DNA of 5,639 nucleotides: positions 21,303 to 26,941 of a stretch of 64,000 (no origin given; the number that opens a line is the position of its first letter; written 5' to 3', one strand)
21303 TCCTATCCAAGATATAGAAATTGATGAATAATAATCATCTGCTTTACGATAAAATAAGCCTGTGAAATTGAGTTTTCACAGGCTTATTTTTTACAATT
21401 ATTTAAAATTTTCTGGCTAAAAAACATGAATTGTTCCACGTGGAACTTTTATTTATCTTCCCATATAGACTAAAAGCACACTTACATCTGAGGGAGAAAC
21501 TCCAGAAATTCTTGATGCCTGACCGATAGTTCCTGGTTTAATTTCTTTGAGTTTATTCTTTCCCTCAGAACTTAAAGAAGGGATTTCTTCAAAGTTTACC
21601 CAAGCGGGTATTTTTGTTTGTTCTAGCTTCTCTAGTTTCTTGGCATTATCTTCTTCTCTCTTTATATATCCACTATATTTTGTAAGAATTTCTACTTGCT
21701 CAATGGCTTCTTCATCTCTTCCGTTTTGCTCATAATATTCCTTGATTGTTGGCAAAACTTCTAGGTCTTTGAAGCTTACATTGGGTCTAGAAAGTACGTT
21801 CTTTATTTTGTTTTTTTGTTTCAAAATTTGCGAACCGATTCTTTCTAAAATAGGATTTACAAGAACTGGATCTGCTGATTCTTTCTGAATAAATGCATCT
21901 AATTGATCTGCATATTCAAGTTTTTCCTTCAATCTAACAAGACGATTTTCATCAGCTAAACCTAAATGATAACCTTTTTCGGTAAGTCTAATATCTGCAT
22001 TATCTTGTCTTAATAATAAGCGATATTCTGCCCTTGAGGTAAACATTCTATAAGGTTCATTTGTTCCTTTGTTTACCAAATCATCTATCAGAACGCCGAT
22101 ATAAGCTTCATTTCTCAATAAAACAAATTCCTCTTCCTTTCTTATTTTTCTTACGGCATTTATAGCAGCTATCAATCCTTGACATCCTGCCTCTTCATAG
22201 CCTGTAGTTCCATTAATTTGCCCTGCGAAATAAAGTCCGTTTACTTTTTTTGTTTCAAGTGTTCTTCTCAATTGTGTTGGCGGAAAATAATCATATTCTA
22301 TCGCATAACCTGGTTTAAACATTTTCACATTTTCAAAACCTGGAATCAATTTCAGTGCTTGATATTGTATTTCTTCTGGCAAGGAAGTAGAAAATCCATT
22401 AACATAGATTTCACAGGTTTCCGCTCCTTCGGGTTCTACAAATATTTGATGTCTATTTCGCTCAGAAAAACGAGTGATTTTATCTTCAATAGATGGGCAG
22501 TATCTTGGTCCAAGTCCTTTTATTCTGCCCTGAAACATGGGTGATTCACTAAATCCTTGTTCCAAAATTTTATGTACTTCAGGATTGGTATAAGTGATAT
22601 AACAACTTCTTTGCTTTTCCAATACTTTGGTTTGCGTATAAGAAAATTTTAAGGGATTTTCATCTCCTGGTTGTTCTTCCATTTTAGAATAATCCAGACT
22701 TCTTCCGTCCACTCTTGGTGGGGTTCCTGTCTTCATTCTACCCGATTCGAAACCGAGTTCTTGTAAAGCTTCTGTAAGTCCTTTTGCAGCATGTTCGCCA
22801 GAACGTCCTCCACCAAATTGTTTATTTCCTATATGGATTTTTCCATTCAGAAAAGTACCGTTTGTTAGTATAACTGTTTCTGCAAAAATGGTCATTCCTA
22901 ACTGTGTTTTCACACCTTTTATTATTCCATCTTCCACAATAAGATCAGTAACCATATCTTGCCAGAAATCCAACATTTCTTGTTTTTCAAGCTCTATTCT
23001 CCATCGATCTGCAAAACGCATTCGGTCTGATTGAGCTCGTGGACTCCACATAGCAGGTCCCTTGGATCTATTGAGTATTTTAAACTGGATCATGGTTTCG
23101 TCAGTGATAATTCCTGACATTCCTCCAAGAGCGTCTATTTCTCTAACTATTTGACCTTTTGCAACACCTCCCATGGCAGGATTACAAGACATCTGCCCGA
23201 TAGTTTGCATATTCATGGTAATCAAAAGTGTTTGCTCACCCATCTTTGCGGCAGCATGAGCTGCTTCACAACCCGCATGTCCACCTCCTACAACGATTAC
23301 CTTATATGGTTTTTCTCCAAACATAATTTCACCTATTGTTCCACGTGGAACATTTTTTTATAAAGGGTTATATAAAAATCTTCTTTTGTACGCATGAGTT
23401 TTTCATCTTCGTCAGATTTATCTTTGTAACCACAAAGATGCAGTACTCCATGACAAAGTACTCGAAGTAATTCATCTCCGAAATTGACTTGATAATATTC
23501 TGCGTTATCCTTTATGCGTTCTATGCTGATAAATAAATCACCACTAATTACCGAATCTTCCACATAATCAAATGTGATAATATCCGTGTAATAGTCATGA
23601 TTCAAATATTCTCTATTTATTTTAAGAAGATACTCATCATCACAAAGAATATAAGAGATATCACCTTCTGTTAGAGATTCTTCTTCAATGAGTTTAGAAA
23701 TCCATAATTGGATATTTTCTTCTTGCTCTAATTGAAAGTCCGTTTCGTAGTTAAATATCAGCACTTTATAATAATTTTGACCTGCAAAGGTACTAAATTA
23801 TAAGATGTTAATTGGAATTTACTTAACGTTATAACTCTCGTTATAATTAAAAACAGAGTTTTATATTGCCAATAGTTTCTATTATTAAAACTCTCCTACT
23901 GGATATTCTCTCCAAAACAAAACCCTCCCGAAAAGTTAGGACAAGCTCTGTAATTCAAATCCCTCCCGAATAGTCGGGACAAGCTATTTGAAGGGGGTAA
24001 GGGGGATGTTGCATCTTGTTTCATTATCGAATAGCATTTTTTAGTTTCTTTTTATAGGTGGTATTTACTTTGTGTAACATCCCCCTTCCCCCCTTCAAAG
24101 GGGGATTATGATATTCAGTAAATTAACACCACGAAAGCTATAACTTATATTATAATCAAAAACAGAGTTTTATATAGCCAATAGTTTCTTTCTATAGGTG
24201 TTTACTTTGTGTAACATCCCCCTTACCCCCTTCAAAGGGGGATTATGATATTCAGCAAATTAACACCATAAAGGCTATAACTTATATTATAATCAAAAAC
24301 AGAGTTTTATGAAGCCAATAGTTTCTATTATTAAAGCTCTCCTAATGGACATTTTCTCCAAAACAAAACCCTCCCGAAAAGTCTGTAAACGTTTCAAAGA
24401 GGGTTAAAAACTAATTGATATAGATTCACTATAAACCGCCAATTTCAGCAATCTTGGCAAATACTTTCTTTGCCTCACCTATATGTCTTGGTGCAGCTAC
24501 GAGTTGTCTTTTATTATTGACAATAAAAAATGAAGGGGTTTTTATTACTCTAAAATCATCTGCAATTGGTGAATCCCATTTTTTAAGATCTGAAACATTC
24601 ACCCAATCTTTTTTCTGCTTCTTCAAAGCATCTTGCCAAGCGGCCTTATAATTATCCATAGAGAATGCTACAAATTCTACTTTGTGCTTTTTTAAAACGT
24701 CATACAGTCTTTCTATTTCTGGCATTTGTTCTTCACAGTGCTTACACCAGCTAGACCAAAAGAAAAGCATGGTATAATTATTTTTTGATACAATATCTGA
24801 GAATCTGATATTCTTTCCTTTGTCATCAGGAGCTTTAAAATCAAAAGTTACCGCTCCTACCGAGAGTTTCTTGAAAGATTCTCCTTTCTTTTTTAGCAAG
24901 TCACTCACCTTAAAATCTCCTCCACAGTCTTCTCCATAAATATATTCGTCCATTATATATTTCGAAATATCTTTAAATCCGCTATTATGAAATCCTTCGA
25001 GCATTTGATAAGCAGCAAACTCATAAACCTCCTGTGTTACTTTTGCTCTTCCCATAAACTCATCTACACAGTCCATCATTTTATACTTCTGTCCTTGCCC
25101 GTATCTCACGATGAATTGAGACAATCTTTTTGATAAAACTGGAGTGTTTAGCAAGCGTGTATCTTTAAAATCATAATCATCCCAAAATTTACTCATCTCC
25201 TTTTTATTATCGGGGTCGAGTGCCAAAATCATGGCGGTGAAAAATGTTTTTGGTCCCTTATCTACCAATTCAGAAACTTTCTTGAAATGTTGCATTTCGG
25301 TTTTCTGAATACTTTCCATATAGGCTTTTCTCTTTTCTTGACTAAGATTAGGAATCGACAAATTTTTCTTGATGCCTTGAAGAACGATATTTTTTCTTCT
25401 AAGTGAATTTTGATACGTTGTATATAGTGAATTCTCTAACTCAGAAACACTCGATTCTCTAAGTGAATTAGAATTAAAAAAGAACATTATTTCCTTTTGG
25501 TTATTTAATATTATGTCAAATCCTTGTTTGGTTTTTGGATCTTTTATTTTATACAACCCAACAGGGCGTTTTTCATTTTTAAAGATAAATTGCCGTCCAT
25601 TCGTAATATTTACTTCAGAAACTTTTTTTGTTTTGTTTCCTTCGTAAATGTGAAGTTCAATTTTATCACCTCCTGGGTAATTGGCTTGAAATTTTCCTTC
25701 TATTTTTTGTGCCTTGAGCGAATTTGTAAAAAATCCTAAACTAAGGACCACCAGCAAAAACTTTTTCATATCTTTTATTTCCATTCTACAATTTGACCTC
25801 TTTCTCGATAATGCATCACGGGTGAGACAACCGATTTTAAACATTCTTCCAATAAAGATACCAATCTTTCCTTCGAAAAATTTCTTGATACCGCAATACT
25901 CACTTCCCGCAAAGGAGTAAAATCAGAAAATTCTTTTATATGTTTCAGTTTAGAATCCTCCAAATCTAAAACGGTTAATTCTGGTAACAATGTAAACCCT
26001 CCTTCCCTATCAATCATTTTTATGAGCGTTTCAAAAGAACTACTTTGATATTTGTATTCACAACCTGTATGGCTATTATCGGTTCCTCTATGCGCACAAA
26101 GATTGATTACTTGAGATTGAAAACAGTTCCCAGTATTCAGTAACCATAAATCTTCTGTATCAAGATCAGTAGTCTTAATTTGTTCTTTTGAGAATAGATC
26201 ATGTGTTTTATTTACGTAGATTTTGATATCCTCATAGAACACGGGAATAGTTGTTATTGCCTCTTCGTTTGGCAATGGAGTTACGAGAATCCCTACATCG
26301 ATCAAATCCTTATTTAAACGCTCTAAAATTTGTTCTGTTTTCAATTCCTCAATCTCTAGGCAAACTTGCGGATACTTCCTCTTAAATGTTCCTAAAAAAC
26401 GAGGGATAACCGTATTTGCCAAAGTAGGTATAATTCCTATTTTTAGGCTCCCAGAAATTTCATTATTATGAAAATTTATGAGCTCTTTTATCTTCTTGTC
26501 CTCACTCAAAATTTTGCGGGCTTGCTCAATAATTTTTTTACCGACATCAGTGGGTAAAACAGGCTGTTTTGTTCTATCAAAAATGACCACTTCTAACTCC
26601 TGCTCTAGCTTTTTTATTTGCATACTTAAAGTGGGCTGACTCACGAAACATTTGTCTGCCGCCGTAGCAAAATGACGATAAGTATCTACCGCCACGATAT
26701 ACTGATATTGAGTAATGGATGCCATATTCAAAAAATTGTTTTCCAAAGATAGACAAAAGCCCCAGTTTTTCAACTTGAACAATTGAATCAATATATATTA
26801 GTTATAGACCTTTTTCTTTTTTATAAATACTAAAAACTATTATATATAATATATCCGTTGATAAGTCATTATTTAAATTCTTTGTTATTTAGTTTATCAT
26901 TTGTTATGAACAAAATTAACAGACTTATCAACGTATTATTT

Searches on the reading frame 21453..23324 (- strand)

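Call 84: search_protein_families(library=pfam, proteins=[window:21453-23324:-], max_evalue=0.0001)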
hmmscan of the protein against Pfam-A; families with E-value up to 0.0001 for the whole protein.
window:21453-23324:- (623 aa): 7 families
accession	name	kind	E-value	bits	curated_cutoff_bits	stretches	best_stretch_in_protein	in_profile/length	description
PF01134.28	GIDA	-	2.2e-167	557.5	22.1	1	8-397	1-390/391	Glucose inhibited division protein A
PF13932.14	SAM_GIDA_C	-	2.2e-23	82.3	27.1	1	562-618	1-57/57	tRNA modifying enzyme MnmG/GidA C-terminal helical bundle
PF21680.2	GIDA_C_1st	-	1.5e-12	48.5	24.7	1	460-558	2-96/96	tRNA modifying enzyme MnmG/GidA C-terminal helical domain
PF12831.13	FAD_oxidored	-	7.1e-07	29.3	27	1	9-46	2-39/416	FAD dependent oxidoreductase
PF01262.27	AlaDh_PNT_C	-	2.6e-05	24.2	23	0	4-45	26-67/214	Alanine dehydrogenase/PNT, C-terminal domain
PF07992.20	Pyr_redox_2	-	3.3e-05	23.9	26.1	1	7-55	1-50/291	Pyridine nucleotide-disulphide oxidoreductase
PF03486.20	HI0933_like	-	6.6e-05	22.9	50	0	8-40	2-34/244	HI0933-like protein Rossmann domain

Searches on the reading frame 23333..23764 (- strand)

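Call 84: search_protein_families(library=pfam, proteins=[window:23333-23764:-], max_evalue=0.0001)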
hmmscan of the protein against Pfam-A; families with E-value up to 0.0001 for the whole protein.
window:23333-23764:- (143 aa): 1 family
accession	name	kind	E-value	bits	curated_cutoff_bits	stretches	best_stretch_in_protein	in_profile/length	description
PF02130.23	YbeY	-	5.1e-29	101.2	25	1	10-131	3-125/129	Endoribonuclease YbeY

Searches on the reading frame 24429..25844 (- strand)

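Call 84: search_protein_families(library=pfam, proteins=[window:24429-25844:-], max_evalue=0.0001)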
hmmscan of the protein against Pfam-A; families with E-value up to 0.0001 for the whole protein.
window:24429-25844:- (471 aa): 6 families
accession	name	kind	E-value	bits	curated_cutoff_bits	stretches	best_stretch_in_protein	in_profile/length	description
PF13905.12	Thioredoxin_8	-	1.5e-19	70.6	27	1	355-446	1-92/94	Thioredoxin-like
PF00578.27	AhpC-TSA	-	2.4e-19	69.9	26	1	330-449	2-122/124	AhpC/TSA family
PF08534.16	Redoxin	-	5.8e-12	46.1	26.6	1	335-450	8-130/148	Redoxin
PF13098.12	Thioredoxin_2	-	9.1e-07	29.6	27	1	354-447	4-86/104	Thioredoxin-like domain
PF00085.26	Thioredoxin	-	2.3e-06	28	23.5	1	347-401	9-63/103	Thioredoxin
PF17127.10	DUF5106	-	4.6e-06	27.6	28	1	219-301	40-119/151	Domain of unknown function (DUF5106)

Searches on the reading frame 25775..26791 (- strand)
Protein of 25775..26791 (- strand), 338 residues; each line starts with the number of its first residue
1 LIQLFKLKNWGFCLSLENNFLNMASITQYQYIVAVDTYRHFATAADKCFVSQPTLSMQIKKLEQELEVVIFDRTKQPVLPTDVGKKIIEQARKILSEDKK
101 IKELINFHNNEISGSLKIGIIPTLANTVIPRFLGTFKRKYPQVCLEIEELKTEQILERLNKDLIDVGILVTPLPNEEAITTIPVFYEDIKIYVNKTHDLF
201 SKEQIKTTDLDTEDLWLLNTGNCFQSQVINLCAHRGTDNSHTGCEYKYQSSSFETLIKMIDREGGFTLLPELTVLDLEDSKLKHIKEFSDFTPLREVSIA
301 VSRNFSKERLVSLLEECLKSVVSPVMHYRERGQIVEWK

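Call 85: search_protein_families(library=pfam, proteins=[window:25775-26791:-], max_evalue=0.0001)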
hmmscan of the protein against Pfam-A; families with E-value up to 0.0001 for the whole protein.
window:25775-26791:- (338 aa): 2 families
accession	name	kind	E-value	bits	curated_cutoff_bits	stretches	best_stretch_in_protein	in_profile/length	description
PF03466.25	LysR_substrate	-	4.9e-31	108.2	28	1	110-320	2-206/209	LysR substrate binding domain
PF00126.33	HTH_1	-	1.4e-16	60.6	26.6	1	27-84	2-59/60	Bacterial regulatory helix-turn-helix protein, lysR family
